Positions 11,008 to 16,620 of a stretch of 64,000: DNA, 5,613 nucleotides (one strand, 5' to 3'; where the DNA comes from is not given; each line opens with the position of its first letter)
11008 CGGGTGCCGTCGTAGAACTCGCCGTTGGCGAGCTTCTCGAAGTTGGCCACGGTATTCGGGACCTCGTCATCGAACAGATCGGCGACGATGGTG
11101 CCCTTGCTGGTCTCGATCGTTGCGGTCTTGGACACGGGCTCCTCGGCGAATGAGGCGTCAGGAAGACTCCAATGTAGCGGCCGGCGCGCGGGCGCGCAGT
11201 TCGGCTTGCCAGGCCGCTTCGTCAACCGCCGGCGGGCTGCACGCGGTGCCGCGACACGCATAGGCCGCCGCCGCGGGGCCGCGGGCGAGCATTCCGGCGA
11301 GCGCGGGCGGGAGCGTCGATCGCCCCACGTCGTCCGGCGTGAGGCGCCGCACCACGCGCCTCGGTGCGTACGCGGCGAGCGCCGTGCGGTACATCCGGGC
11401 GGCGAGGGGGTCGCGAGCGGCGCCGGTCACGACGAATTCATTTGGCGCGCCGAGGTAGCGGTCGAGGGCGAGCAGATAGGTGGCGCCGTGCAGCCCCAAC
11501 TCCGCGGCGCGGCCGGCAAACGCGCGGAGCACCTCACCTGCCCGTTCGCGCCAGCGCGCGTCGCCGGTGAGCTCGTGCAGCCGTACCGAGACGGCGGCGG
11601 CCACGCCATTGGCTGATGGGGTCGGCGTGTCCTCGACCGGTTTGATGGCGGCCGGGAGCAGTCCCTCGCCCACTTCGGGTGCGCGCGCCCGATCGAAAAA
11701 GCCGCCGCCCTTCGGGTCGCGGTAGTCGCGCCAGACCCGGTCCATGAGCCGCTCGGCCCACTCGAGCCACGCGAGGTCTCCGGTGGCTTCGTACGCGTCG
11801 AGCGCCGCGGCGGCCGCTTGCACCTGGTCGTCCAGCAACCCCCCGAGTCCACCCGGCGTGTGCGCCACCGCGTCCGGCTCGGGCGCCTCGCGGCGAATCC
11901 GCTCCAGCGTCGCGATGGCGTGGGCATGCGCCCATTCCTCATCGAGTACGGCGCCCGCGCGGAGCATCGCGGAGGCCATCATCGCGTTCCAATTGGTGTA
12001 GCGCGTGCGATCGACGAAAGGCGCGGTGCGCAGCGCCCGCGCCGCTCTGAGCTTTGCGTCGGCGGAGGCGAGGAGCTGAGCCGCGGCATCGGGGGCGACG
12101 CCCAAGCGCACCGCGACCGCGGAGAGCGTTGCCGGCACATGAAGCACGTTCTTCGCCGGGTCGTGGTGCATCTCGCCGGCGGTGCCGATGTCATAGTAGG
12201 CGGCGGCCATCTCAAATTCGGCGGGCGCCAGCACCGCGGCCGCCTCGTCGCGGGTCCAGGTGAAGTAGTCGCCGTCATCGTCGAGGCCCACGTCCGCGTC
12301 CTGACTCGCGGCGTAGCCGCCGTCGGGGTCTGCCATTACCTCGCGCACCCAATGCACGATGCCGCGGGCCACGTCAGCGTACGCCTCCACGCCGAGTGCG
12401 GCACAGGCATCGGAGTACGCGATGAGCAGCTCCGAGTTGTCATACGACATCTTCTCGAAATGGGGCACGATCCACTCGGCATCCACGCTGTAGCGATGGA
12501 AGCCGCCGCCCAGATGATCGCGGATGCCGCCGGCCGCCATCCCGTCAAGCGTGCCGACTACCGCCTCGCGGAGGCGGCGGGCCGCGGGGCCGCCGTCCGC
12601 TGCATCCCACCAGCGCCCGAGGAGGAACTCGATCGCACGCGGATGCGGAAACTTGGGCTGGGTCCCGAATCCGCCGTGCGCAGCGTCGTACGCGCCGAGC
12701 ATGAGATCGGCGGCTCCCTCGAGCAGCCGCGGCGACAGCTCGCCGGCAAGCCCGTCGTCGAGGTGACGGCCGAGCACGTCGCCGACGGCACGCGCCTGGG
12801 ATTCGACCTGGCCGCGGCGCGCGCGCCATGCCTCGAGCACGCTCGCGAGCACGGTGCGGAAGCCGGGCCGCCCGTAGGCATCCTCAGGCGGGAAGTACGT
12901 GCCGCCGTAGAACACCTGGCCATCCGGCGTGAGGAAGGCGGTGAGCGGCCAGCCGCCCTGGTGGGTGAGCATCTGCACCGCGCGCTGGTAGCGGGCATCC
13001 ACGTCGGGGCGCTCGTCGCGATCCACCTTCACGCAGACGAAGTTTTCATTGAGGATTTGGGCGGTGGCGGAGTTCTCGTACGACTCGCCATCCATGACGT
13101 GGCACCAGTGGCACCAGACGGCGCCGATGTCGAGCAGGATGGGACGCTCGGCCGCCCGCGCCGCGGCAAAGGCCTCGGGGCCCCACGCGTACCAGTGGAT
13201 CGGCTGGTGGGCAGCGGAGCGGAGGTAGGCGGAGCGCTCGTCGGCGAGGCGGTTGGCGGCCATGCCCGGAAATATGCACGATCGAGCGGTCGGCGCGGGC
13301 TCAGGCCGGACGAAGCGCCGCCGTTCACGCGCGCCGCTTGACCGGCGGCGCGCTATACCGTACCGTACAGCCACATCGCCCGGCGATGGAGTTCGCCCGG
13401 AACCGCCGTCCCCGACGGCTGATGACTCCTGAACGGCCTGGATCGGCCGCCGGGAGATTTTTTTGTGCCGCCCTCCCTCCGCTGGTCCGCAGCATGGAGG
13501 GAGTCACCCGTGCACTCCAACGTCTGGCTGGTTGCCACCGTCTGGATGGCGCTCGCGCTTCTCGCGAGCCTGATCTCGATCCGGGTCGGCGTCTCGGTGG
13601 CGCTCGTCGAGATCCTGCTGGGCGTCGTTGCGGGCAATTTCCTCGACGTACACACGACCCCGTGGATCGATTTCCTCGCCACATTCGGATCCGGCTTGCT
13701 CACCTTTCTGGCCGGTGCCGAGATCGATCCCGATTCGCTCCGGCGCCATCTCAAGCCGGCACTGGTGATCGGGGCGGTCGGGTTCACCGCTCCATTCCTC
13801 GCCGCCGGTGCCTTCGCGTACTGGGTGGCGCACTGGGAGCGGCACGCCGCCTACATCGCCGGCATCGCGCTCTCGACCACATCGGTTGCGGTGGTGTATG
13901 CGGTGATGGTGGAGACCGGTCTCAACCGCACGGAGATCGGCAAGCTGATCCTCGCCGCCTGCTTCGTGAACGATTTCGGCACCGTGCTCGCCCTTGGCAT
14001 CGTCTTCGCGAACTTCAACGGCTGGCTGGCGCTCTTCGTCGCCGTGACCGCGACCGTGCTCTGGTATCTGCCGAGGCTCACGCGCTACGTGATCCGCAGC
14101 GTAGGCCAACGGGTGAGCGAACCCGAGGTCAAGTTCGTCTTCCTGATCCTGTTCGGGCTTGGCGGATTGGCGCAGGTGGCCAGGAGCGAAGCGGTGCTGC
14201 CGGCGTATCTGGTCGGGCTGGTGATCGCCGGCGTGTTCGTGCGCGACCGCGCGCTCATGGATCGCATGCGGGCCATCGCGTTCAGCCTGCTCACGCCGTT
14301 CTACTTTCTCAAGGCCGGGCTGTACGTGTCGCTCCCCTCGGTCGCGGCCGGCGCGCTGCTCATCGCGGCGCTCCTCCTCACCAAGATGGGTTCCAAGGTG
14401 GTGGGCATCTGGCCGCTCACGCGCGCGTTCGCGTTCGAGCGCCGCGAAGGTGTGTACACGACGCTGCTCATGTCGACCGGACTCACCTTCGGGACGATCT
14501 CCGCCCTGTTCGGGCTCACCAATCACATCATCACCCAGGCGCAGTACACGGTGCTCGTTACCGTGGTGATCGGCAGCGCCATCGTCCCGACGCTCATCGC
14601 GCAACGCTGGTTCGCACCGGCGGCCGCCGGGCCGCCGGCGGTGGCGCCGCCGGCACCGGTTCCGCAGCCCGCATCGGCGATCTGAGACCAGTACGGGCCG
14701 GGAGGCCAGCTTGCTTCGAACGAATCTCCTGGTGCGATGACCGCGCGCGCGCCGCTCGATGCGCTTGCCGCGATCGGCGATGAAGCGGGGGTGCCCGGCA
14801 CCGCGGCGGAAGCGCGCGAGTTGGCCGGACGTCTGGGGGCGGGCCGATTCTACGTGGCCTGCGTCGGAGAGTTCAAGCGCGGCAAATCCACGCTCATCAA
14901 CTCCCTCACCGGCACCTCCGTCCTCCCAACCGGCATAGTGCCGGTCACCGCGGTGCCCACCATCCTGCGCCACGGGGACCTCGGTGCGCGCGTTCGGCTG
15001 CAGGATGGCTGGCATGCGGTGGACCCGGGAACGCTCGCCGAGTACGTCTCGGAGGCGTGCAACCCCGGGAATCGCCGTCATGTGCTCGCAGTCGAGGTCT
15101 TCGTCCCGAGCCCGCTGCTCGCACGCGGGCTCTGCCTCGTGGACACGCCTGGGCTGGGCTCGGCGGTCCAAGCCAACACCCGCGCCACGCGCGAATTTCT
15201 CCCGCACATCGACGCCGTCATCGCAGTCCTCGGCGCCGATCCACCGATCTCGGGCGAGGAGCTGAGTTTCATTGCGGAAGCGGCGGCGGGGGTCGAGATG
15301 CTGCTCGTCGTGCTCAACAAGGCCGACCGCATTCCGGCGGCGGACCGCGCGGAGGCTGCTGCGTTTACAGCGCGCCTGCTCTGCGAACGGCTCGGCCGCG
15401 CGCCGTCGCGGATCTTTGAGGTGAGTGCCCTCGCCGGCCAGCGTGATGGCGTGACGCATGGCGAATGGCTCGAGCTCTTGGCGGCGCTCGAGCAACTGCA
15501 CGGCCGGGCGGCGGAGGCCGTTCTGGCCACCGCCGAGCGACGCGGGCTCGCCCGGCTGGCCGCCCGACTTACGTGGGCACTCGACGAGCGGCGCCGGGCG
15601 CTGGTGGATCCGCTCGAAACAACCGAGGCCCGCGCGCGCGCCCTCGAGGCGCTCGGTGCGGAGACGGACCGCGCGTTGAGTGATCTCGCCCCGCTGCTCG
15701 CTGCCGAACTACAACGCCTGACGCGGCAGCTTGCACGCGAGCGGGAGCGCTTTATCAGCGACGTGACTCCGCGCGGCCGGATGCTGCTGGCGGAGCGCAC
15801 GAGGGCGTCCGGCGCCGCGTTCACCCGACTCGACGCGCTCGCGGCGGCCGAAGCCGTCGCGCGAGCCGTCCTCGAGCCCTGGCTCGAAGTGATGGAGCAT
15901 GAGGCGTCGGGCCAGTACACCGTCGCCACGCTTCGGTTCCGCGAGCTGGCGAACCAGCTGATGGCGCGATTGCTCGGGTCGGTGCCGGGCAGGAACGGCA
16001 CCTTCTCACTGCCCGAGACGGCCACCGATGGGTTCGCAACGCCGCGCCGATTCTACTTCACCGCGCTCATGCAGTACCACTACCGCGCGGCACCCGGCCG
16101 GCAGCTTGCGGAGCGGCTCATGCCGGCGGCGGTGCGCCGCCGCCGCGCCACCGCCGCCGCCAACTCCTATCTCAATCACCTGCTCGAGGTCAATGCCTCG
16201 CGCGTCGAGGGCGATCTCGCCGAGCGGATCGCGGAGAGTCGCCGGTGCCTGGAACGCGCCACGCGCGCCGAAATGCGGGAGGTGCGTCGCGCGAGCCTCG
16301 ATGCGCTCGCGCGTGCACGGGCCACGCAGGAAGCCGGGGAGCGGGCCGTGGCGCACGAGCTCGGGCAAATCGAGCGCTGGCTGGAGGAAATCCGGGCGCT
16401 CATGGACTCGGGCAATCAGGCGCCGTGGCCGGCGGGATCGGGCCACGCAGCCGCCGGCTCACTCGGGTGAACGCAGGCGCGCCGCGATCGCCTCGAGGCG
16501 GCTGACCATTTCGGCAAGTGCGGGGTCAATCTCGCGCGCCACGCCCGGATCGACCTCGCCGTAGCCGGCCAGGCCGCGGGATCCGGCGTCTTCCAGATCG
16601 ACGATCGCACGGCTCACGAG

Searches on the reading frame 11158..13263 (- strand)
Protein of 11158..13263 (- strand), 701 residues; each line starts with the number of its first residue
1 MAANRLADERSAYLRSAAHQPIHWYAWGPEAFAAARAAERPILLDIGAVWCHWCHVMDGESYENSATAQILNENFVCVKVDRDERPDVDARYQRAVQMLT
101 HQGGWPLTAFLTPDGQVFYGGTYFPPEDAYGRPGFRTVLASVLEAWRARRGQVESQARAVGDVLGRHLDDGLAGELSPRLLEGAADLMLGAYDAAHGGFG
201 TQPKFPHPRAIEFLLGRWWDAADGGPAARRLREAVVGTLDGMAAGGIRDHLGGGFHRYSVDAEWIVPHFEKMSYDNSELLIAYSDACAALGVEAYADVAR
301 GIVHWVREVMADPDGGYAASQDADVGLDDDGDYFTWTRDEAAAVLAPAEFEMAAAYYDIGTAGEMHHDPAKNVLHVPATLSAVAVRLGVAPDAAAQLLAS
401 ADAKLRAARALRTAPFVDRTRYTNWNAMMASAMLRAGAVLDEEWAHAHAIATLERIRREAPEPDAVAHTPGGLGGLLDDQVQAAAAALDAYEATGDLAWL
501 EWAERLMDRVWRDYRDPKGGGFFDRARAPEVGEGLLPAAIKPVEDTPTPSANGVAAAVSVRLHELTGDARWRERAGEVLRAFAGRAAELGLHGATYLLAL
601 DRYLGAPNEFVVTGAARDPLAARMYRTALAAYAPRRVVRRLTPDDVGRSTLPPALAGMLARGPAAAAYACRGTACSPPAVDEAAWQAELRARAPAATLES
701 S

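Call 26: search_protein_families(library=pfam, proteins=[window:11158-13263:-], max_evalue=0.001)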
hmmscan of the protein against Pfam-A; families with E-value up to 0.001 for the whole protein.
window:11158-13263:- (701 aa): 2 families
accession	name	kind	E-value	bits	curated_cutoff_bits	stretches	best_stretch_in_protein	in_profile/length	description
PF03190.21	Thioredox_DsbH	-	5.8e-70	234.9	27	1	4-162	2-160/163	Protein of unknown function, DUF255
PF13899.12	Thioredoxin_7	-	2.4e-14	53.7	27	1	24-113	2-83/83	Thioredoxin-like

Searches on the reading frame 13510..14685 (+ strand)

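Call 26: search_protein_families(library=pfam, proteins=[window:13510-14685:+], max_evalue=0.001)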
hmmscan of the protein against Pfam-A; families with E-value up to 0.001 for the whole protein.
window:13510-14685:+ (391 aa): 1 family
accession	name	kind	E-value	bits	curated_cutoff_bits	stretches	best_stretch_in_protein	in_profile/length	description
PF00999.27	Na_H_Exchanger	-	1e-41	143.5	26.2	1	14-363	2-368/375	Sodium/hydrogen exchanger, transmembrane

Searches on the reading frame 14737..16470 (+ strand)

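Call 26: search_protein_families(library=pfam, proteins=[window:14737-16470:+], max_evalue=0.001)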
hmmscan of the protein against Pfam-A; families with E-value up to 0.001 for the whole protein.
window:14737-16470:+ (577 aa): 3 families
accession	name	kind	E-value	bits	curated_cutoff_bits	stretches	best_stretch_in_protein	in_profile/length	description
PF00350.29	Dynamin_N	-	9.7e-24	84.7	27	1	40-195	1-167/168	Dynamin family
PF01926.29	MMR_HSR1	-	1.9e-06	28.4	21.9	1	40-195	2-113/113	50S ribosome-binding GTPase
PF00009.33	GTP_EFTU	-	0.00048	20.2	26.5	0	131-251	70-182/188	Elongation factor Tu GTP binding domain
